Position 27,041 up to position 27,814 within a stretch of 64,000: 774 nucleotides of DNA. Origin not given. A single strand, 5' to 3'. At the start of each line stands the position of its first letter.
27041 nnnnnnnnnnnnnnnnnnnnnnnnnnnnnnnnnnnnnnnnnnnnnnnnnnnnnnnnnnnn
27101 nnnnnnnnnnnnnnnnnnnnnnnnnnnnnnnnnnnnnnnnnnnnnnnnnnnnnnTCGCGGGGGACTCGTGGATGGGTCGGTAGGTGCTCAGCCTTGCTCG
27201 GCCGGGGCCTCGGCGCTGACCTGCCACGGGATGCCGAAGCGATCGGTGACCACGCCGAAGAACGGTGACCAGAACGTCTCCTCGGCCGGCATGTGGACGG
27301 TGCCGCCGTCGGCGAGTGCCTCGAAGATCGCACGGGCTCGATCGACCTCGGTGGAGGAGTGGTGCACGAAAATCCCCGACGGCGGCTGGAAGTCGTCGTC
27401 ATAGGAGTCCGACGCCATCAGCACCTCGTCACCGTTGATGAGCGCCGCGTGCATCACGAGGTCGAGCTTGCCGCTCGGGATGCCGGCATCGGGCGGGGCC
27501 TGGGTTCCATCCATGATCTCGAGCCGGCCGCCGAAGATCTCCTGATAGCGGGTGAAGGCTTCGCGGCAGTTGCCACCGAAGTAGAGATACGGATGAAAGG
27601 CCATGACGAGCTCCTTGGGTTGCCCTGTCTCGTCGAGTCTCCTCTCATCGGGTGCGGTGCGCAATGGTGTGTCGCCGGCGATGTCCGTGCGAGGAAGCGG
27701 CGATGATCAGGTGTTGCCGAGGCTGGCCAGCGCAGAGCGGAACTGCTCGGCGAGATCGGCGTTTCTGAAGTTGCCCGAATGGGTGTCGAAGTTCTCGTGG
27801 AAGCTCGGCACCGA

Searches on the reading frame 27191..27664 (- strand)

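Call 43: search_protein_families(library=pfam, proteins=[window:27191-27664:-], max_evalue=0.0001)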
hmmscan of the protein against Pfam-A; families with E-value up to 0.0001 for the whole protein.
window:27191-27664:- (158 aa): 2 families
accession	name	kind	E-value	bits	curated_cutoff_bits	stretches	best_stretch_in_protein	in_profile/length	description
PF06983.19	3-dmu-9_3-mt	-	1e-07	32.9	24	1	23-149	3-115/116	3-demethylubiquinone-9 3-methyltransferase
PF00903.31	Glyoxalase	-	1.2e-06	29.4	20.6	1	24-149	3-121/121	Glyoxalase/Bleomycin resistance protein/Dioxygenase superfamily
